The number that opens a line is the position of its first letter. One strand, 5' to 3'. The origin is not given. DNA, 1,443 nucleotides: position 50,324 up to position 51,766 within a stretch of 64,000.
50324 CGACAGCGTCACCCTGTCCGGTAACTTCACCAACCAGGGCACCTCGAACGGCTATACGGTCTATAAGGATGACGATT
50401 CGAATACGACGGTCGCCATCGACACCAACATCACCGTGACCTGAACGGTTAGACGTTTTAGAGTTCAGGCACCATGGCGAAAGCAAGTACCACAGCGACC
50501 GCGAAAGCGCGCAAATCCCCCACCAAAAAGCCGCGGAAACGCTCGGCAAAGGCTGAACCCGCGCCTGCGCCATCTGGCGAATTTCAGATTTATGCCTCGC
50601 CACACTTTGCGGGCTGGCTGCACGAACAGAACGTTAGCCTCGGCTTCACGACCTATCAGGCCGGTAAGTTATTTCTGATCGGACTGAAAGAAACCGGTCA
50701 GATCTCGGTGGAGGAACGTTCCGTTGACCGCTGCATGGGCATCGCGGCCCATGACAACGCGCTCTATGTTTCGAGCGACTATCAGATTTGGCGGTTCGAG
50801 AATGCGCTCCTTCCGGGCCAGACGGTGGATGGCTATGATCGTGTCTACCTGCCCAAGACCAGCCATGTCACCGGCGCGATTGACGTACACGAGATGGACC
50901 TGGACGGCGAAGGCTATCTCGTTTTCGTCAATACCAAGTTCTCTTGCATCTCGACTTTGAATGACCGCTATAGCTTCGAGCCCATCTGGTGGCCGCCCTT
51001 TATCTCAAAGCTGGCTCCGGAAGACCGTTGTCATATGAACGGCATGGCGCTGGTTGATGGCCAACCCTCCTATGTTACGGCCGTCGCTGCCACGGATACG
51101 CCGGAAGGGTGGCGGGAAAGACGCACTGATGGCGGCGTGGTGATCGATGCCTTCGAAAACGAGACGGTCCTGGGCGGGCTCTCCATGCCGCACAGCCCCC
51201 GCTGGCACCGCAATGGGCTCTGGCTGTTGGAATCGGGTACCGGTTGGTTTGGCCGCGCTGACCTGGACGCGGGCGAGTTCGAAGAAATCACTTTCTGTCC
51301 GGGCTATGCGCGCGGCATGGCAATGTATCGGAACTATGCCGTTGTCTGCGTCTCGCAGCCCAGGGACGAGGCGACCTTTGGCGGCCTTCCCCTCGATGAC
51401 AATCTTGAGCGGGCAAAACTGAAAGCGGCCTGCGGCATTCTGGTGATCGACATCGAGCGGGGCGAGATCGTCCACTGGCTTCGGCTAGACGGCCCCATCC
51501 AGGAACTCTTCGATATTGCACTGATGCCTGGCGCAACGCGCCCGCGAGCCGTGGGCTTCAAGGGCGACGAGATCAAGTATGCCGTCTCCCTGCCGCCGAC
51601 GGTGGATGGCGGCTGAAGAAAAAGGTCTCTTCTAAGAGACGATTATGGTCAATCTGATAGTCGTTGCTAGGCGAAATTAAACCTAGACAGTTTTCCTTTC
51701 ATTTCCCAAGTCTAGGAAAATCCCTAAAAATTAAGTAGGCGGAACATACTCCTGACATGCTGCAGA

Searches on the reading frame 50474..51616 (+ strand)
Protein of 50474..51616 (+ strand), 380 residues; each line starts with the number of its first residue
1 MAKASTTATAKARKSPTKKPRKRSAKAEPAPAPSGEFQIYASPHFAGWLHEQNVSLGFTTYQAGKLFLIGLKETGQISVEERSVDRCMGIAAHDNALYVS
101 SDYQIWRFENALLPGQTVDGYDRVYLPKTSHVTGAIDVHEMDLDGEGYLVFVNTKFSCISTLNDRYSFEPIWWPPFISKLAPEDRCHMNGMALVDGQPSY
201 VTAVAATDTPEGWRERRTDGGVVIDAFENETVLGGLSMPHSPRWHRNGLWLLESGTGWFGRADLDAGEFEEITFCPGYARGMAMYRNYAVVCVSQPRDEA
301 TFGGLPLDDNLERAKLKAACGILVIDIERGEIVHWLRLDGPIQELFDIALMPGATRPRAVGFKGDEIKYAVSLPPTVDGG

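Call 11: search_protein_families(library=pfam, proteins=[window:50474-51616:+], max_evalue=0.001)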
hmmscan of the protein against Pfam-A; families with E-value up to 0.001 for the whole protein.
window:50474-51616:+ (380 aa): 1 family
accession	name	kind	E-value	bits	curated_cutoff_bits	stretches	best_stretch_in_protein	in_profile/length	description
PF16261.11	DUF4915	-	1.8e-130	435.3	35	1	44-359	2-315/316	Domain of unknown function (DUF4915)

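Call 13: find_related_loci(query=window:50474-51616:+, collection=genome_contigs, flank=10000)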
Query window:50474-51616:+ (380 aa) in genome_contigs; peptide patterns used: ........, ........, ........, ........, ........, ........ (x = any residue, [..] = any of these).
53 stretches matched a pattern; 1 encode a relative of the query (tblastn E <= 1e-3); 1 distinct loci.
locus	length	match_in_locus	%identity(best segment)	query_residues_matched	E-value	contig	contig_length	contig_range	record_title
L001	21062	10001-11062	42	20-373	2e-102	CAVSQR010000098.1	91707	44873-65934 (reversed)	MAG: uncultured delta proteobacterium isolate MFD01299.bin.3.1 genome assembly, contig: contig_83565, whole genome shotg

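Call 49: search_protein_families(library=pfam, proteins=[L001:5480-9853:+, L001:3593-4480:+, L001:11130-12512:-, L001:13014-13958:+], max_evalue=0.001)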
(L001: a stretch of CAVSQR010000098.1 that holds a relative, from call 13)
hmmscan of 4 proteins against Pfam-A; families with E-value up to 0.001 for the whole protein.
L001:5480-9853:+ (1457 aa): 1 family
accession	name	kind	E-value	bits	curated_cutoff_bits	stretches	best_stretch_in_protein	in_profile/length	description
PF03797.25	Autotransporter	-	2.6e-50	172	26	1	1189-1436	1-254/255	Autotransporter beta-domain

L001:3593-4480:+ (295 aa): 9 families
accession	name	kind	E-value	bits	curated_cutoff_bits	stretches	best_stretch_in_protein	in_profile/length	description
PF05175.20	MTS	-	1.2e-18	67.7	23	1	145-276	19-141/170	Methyltransferase small domain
PF13847.12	Methyltransf_31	-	6.5e-11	42.5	27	1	161-234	6-85/145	Methyltransferase domain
PF23186.1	DUF7059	-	1.4e-09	38.5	27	1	30-112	2-85/85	Domain of unknown function (DUF7059)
PF13649.12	Methyltransf_25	-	2.2e-08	35.1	27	1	163-233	2-74/97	Methyltransferase domain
PF06325.19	PrmA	-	1.4e-07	31.8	22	1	156-230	159-233/296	Ribosomal protein L11 methyltransferase (PrmA)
PF08241.18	Methyltransf_11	-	1.1e-06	29.6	21.2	1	163-230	1-67/95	Methyltransferase domain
PF08242.18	Methyltransf_12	-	1.6e-05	26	30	1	163-230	1-72/98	Methyltransferase domain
PF02475.24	TRM5-TYW2_MTfase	-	9.5e-05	22.8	28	1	163-230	41-111/164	TRM5/TYW2 methyltransferase domain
PF09445.16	Methyltransf_15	-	0.0009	19.3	22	0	160-228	2-76/165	RNA cap guanine-N2 methyltransferase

L001:11130-12512:- (460 aa): 1 family
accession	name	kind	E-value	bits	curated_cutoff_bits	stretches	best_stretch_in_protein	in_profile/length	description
PF00501.34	AMP-binding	-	1e-05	25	29.9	1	202-327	238-378/384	AMP-binding enzyme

L001:13014-13958:+ (314 aa): 5 families
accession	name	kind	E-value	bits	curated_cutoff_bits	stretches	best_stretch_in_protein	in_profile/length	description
PF02826.25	2-Hacid_dh_C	-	5.7e-47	159.8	25.1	1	107-280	1-178/178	D-isomer specific 2-hydroxyacid dehydrogenase, NAD binding domain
PF00389.36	2-Hacid_dh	-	8.6e-08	32.4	24.6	1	57-311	53-133/134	D-isomer specific 2-hydroxyacid dehydrogenase, catalytic domain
PF00670.27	AdoHcyase_NAD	-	6.1e-06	26.9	27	1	137-255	21-137/162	S-adenosyl-L-homocysteine hydrolase, NAD binding domain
PF03446.21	NAD_binding_2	-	9.3e-05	22.9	21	1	142-249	2-112/161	NAD binding domain of 6-phosphogluconate dehydrogenase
PF07991.19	KARI_N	-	0.0001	22.4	20.6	1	137-237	2-102/165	Acetohydroxy acid isomeroreductase, NADPH-binding domain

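Call 61: find_homologous_proteins(query=window:50474-51616:+, max_evalue=1e-20)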
Query window:50474-51616:+ (380 aa): 7743 proteins with E <= 1e-20 among 8000 candidates; the best 120 are listed.
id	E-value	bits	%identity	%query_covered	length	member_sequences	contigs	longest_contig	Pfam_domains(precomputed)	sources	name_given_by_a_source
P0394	4.1e-264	893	100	100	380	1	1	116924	PF16261.12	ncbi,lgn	ncbi:MAG: TIGR03032 family protein [Magnetovibrionaceae bacterium]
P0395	5.6e-191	653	70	99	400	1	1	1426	PF16261.12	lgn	-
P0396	5.3e-146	504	58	92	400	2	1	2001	PF16261.12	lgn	-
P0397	3.8e-145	502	57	99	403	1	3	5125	PF16261.12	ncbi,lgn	-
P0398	1.6e-142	493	60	91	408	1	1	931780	PF16261.12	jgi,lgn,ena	-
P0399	1.5e-141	490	59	91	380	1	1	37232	PF16261.12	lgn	-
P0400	6.5e-139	481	56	92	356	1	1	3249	PF16261.12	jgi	-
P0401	1.7e-137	476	54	94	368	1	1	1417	PF16261.12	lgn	-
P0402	8.3e-137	474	55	97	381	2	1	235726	PF16261.12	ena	-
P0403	1.0e-136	474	56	89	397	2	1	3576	PF16261.12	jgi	-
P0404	2.4e-136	473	55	92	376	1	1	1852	PF16261.12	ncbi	-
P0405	3.7e-136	472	55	96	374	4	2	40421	PF16261.12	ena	-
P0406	3.9e-136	472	58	89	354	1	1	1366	PF16261.12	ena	-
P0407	1.2e-135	470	55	93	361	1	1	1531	PF16261.12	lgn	-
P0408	1.4e-135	470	53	98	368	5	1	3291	PF16261.12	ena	-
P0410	1.6e-135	470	54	97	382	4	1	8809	PF16261.12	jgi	jgi:uncharacterized protein (TIGR03032 family)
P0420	1.3e-134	467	55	92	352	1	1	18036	PF16261.12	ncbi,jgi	jgi:uncharacterized protein (TIGR03032 family)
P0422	2.2e-134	466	55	90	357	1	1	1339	PF16261.12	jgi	jgi:uncharacterized protein (TIGR03032 family)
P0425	2.7e-134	466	57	89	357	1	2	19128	PF16261.12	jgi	jgi:uncharacterized protein (TIGR03032 family)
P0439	1.0e-133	464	55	92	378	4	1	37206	PF16261.12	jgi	jgi:uncharacterized protein (TIGR03032 family)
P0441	1.3e-133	464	55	91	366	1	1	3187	PF16261.12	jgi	jgi:uncharacterized protein (TIGR03032 family)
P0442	1.3e-133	464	54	92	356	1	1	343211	PF16261.12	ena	-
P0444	1.4e-133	464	55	93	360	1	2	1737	PF16261.12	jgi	jgi:uncharacterized protein (TIGR03032 family)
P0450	2.5e-133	463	53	92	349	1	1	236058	PF16261.12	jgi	jgi:uncharacterized protein (TIGR03032 family)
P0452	2.6e-133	463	52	98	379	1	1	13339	PF16261.12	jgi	jgi:uncharacterized protein (TIGR03032 family)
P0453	2.6e-133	463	55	89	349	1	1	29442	PF16261.12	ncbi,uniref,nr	ncbi:TIGR03032 family protein [Candidatus Methylobacter oryzae]|uniref:TIGR03032 family protein n=1 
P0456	3.4e-133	462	53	90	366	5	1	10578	PF16261.12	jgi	jgi:uncharacterized protein (TIGR03032 family)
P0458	3.8e-133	462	55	89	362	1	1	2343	PF16261.12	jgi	jgi:uncharacterized protein (TIGR03032 family)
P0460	5.3e-133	462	54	97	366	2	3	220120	PF16261.12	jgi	jgi:uncharacterized protein (TIGR03032 family)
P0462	5.4e-133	462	55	90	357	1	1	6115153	PF16261.12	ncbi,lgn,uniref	ncbi:TIGR03032 family protein [Anabaena azotica]|uniref:TIGR03032 family protein n=1 Tax=Anabaena az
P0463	6.1e-133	461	55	89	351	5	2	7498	PF16261.12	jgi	jgi:uncharacterized protein (TIGR03032 family)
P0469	1.2e-132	460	55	91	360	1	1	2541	PF16261.12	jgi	jgi:uncharacterized protein (TIGR03032 family)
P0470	1.5e-132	460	56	90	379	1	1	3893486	PF16261.12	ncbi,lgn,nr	ncbi:TIGR03032 family protein [Thalassospiraceae bacterium LMO-JJ14]|nr:TIGR03032 family protein [Th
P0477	1.9e-132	460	54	94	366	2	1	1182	PF16261.12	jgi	jgi:uncharacterized protein (TIGR03032 family)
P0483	2.3e-132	460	55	89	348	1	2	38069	PF16261.12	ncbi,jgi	jgi:uncharacterized protein (TIGR03032 family)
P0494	3.5e-132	459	55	89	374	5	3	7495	PF16261.12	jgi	jgi:uncharacterized protein (TIGR03032 family)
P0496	3.6e-132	459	55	92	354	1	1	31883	PF16261.12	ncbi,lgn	ncbi:MAG: TIGR03032 family protein [Pseudomonadota bacterium]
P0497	3.7e-132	459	56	89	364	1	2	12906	PF16261.12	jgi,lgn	jgi:uncharacterized protein (TIGR03032 family)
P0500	4.7e-132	459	55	89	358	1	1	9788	PF16261.12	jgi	jgi:uncharacterized protein (TIGR03032 family)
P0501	4.7e-132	459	55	91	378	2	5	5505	PF16261.12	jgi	jgi:uncharacterized protein (TIGR03032 family)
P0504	5.5e-132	458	55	91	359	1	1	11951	PF16261.12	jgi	jgi:uncharacterized protein (TIGR03032 family)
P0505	5.9e-132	458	55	89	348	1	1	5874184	PF16261.12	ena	-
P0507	6.6e-132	458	56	88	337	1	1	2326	PF16261.12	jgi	jgi:uncharacterized protein (TIGR03032 family)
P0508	7.1e-132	458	55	89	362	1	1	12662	PF16261.12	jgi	jgi:uncharacterized protein (TIGR03032 family)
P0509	7.3e-132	458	55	89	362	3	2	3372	PF16261.12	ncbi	ncbi:MAG: TIGR03032 family protein [Kiloniellales bacterium]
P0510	7.5e-132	458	54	91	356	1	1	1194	PF16261.12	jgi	jgi:uncharacterized protein (TIGR03032 family)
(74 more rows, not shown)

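Call 62: find_encoding_contigs(protein=P0394, flank=10000, max_places=2)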
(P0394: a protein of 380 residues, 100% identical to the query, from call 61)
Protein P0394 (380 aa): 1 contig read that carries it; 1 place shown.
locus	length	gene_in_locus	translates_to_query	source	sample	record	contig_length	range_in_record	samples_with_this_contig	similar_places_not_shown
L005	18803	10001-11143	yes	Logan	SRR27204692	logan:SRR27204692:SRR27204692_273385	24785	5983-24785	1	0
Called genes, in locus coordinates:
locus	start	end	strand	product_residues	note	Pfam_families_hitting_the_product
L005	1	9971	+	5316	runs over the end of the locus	?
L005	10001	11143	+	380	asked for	PF16261:DUF4915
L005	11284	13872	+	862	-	PF05227:CHASE3, PF00672:HAMP, PF18947:HAMP_2 (weak), PF00015:MCPsignal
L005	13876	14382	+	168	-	PF01584:CheW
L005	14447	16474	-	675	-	PF00512:HisKA, PF02518:HATPase_c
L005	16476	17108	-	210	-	PF00300:His_Phos_1 (weak)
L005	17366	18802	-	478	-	?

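Call 63: find_encoding_contigs(protein=P0470, flank=10000, max_places=2)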
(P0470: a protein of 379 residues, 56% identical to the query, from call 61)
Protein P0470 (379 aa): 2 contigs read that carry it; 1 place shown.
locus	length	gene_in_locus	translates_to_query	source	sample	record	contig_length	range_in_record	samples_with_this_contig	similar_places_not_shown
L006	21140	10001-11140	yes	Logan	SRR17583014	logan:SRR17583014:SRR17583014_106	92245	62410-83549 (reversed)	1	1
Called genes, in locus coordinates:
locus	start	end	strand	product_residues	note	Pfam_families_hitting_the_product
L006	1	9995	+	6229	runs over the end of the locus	?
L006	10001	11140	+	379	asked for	PF16261:DUF4915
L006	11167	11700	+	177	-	-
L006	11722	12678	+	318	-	-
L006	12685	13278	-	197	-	PF01323:DSBA, PF13743:Thioredoxin_5 (weak)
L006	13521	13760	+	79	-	-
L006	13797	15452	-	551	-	PF00501:AMP-binding, PF13193:AMP-binding_C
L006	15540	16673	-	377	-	-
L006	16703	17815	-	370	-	PF01266:DAO, PF13450:NAD_binding_8 (weak)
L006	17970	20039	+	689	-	PF04879:Molybdop_Fe4S4 (weak), PF00384:Molybdopterin, PF01568:Molydop_binding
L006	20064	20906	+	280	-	PF01656:CbiA, PF09140:MipZ, PF10609:ParA, PF13614:AAA_31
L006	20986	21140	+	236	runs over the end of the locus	-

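Call 64: find_encoding_contigs(protein=P0462, flank=10000, max_places=1)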
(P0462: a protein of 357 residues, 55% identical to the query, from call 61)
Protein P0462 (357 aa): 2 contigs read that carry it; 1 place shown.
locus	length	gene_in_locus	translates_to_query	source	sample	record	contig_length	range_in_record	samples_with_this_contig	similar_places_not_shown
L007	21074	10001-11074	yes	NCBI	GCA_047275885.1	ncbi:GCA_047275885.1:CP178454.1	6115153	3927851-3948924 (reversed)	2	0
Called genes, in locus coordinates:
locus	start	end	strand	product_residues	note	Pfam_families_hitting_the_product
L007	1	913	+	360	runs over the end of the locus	PF00124:Photo_RC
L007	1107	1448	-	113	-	-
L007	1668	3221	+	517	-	PF00067:p450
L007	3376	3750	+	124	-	-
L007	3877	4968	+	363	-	PF02463:SMC_N, PF11398:DUF2813 (faint), PF13175:AAA_15 (weak), PF13304:AAA_21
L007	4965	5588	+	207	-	PF14103:DUF4276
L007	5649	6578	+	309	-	PF01637:ATPase_2 (faint), PF07693:KAP_NTPase (weak)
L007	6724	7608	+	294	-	-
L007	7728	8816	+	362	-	PF01264:Chorismate_synt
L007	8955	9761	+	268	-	PF03747:ADP_ribosyl_GH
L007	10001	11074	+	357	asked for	PF16261:DUF4915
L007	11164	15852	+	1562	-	PF01839:FG-GAP (weak), PF13517:FG-GAP_3 (faint), PF14312:FG-GAP_2 (faint), PF24223:MrpH_C (faint), PF01839:FG-GAP, PF19077:Big_13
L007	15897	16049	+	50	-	-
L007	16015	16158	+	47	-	-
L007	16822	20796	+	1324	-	PF00353:HemolysinCabind (faint), PF01839:FG-GAP (weak), PF13517:FG-GAP_3 (faint), PF14312:FG-GAP_2 (faint), PF01839:FG-GAP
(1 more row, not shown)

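Call 65: find_encoding_contigs(protein=P0453, flank=10000, max_places=1)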
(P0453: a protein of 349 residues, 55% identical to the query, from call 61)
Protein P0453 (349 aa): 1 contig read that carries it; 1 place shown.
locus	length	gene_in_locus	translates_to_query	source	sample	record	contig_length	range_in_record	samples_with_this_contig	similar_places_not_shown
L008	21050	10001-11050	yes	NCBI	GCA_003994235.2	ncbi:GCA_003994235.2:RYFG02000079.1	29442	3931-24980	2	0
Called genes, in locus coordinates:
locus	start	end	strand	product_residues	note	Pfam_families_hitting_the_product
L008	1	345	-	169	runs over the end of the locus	PF08714:Fae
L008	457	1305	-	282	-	PF01874:CitG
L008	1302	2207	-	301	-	PF14397:ATPgrasp_ST (faint), PF02655:ATP-grasp_3, PF08443:RimK, PF02955:GSH-S_ATP (weak)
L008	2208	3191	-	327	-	PF02289:MCH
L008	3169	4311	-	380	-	PF02655:ATP-grasp_3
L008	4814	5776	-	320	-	PF00288:GHMP_kinases_N, PF08544:GHMP_kinases_C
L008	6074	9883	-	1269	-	PF13428:TPR_14 (faint), PF03704:BTAD, PF00515:TPR_1 (faint), PF07719:TPR_2 (faint), PF00211:Guanylate_cyc, PF13191:AAA_16, PF13401:AAA_22 (weak), PF13424:TPR_12, +2 more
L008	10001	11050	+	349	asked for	PF16261:DUF4915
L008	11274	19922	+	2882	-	-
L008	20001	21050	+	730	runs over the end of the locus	PF07719:TPR_2 (faint), PF13432:TPR_16 (weak), PF14559:TPR_19 (weak), PF13844:Glyco_transf_41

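Call 66: find_encoding_contigs(protein=P0398, flank=10000, max_places=1)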
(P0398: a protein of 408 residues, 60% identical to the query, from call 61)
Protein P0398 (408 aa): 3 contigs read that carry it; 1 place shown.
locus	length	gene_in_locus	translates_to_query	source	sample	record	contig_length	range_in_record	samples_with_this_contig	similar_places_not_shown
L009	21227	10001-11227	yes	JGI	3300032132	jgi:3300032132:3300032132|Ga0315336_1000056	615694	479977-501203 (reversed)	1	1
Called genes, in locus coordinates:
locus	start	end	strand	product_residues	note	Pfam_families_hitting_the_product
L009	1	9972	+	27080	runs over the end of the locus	-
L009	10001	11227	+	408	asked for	PF16261:DUF4915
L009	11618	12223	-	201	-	PF01323:DSBA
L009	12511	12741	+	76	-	-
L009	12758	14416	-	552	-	PF00501:AMP-binding, PF13193:AMP-binding_C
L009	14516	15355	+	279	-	PF00106:adh_short, PF08659:KR (weak), PF13561:adh_short_C2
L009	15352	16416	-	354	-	-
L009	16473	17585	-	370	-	PF01266:DAO, PF13450:NAD_binding_8 (weak)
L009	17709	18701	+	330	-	PF11376:DUF3179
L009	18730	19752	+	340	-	PF11376:DUF3179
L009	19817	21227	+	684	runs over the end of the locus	PF04879:Molybdop_Fe4S4 (weak), PF00384:Molybdopterin, PF01568:Molydop_binding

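Call 74: search_solved_structures(query=A3, max_evalue=1)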
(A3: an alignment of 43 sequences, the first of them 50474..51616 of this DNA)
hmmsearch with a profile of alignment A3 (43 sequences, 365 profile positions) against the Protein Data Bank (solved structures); distinct sequences matched with E-value up to 1: 0.

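Call 75: search_protein_families(library=padloc, proteins=[window:50474-51616:+], max_evalue=1)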
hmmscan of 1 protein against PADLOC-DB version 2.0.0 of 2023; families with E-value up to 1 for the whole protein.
window:50474-51616:+ (380 aa): 0 families

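Call 76: predict_structure(alignment_id=A3)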
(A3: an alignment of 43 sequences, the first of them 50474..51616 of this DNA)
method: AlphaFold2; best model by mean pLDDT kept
length: 380 residues; sequences in the alignment: 43
mean_pLDDT: 86.1   pTM: 0.84
mean pLDDT of the five models: 86.1, 85.9, 85.6, 84.9, 84.6
residues with pLDDT >= 90: 256; 70-90: 62; 50-70: 29; < 50: 33
segments of 3 or more residues with pLDDT < 50: 1-31
pLDDT, mean of each block of 10 residues (from residue 1): 36 41 42 72 98 97 92 96 89 94 91 93 92 89 96 93 90 90 79 98 87 83 96 96 98 97 96 96 98 81 82 94 98 96 94 95 56 60
secondary structure, 60 per line:
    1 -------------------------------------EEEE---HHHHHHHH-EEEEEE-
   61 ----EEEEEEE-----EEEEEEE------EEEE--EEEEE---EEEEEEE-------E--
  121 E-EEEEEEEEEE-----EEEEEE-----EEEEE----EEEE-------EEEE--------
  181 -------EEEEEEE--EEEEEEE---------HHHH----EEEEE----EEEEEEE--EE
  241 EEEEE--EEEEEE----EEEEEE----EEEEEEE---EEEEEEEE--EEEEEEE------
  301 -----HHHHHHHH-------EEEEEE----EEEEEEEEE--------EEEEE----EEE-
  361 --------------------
elements in order: E38-41 H45-52 E54-59 E65-71 E77-83 E90-93 E96-100 E104-110 E123-132 E138-143 E149-153 E158-161 E169-172 E188-194 E197-203 H213-216 E221-225 E230-236 E239-245 E248-253 E258-263 E268-274 E278-285 E288-294 H306-313 E321-326 E331-339 E348-352 E357-359

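Call 78: fold_search(model_id=the predicted structure, library=pdb)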
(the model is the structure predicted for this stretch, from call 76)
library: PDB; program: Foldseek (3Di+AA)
matches with E <= 10: 1414; with E <= 0.001: 611
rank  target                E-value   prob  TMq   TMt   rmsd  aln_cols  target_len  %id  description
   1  7on7_A                1.9e-08  1.00  0.48  0.63   5.3       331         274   12  Crystal structure of the computationally designed SAKe6BE-L2 protein (released 2022-12-14)
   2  8s9p_B                2.7e-08  1.00  0.49  0.22   5.2       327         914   11  1:1:1 agrin/LRP4/MuSK complex (released 2023-05-17)
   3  8jxh_B                3.3e-08  1.00  0.48  0.18   5.3       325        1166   10  rat megalin RAP complex wingA (released 2024-06-19)
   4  6gy5_A                3.3e-08  1.00  0.44  0.56   7.6       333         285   12  Crystal structure of the kelch domain of human KLHL20 in complex with DAPK1 peptide (released 2018-08-08)
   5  6l6r_B                3.9e-08  1.00  0.47  0.31   6.2       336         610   11  Crystal structure of LRP6 E1E2-SOST complex (released 2020-10-28)
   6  3s94_B                4.3e-08  1.00  0.48  0.33   5.5       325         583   11  Crystal structure of LRP6-E1E2 (released 2011-11-02)
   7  7on7_B                5.7e-08  1.00  0.47  0.62   5.6       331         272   12  Crystal structure of the computationally designed SAKe6BE-L2 protein (released 2022-12-14)
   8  7ona                  7.1e-08  1.00  0.47  0.61   6.3       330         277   11  Crystal structure of the computationally designed SAKe6AC protein (released 2022-12-14)
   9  9i3v_B                8.3e-08  1.00  0.48  0.06   6.5       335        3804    8  Cryo-EM structure of the human LRP2 ectodomain (released 2026-02-04)
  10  6l6r_A                8.8e-08  1.00  0.48  0.31   6.0       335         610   12  Crystal structure of LRP6 E1E2-SOST complex (released 2020-10-28)
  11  8pjz_B                9.8e-08  1.00  0.45  0.58   7.0       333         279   11  Crystal structure of the computationally designed SAKe6EEtal protein (released 2024-07-10)
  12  9cwm_B                1.2e-07  1.00  0.49  0.06   5.4       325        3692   11  Cryo-EM structure of human Low-density lipoprotein receptor-related protein 2 (released 2025-08-06)
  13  8jxg_A                1.2e-07  1.00  0.48  0.18   5.5       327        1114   10  rat megalin RAP complex bodyB (released 2024-06-19)
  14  3v65_D                1.3e-07  1.00  0.49  0.50   5.0       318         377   11  Crystal structure of agrin and LRP4 complex (released 2012-04-25)
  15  8dvn_A                1.3e-07  1.00  0.50  0.32   4.8       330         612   12  Crystal structure of LRP6 E3E4 in complex with disulfide constrained peptide E3.10 (released 2023-03-29)
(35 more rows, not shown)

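Call 82: find_encoding_contigs(protein=P0505, flank=10000, max_places=1)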
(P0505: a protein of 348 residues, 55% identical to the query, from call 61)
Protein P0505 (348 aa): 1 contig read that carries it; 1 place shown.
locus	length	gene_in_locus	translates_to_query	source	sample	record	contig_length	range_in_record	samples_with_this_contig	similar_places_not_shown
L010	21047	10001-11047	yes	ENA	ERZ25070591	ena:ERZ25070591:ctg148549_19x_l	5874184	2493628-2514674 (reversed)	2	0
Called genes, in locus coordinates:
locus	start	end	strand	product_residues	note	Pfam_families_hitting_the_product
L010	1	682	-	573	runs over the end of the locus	PF01336:tRNA_anti-codon, PF00152:tRNA-synt_2, PF01409:tRNA-synt_2d (faint), PF13619:KTSC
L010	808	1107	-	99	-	PF00076:RRM_1, PF16842:RRM_occluded (weak)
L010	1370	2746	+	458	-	PF03448:MgtE_N, PF00571:CBS, PF01769:MgtE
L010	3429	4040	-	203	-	-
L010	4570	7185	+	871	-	PF01839:FG-GAP, PF00353:HemolysinCabind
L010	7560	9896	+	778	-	PF13517:FG-GAP_3 (faint), PF01839:FG-GAP, PF00353:HemolysinCabind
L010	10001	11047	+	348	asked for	PF16261:DUF4915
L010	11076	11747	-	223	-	PF00196:GerE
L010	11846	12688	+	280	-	PF00581:Rhodanese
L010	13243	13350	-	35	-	-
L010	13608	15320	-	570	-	PF00005:ABC_tran, PF02463:SMC_N (faint), PF03193:RsgA_GTPase (faint), PF13555:AAA_29 (faint), PF13304:AAA_21 (faint), PF12848:ABC_tran_Xtn, PF00005:ABC_tran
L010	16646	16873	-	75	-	-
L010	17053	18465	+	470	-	PF21760:SecD_1st, PF22599:SecDF_P1_head, PF02355:SecD_SecF_C, PF03176:MMPL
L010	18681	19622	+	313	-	PF07549:Sec_GG (faint), PF02355:SecD_SecF_C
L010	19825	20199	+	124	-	-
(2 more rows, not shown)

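Call 83: find_encoding_contigs(protein=P0442, flank=10000, max_places=1)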
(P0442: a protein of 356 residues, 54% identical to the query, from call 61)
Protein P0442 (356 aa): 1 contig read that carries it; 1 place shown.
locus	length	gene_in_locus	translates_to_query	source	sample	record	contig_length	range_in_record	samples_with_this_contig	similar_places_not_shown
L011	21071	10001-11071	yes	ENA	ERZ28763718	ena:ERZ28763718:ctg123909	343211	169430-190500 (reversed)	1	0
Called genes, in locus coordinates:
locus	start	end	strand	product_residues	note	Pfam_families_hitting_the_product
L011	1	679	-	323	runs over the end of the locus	PF13384:HTH_23 (weak), PF13936:HTH_38, PF00665:rve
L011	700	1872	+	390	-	PF04773:FecR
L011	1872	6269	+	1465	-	PF17803:Cadherin_4 (faint), PF16184:Cadherin_3, PF17892:Cadherin_5, PF17963:Big_9, PF17892:Cadherin_5 (weak), PF17963:Big_9, PF01839:FG-GAP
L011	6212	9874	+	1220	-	PF14312:FG-GAP_2 (faint), PF01839:FG-GAP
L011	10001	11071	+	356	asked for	PF16261:DUF4915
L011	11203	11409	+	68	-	-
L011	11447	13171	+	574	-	PF13489:Methyltransf_23, PF13847:Methyltransf_31, PF08241:Methyltransf_11, PF08242:Methyltransf_12, PF13649:Methyltransf_25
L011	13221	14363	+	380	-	PF14294:DUF4372, PF01609:DDE_Tnp_1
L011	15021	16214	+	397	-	PF13356:Arm-DNA-bind_3, PF22022:Phage_int_M (weak), PF00589:Phage_integrase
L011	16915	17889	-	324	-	-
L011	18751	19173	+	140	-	PF13340:DUF4096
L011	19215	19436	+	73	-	-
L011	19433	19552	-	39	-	-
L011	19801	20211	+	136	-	-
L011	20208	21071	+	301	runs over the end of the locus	PF13276:HTH_21, PF00665:rve, PF13683:rve_3, PF13333:rve_2 (weak)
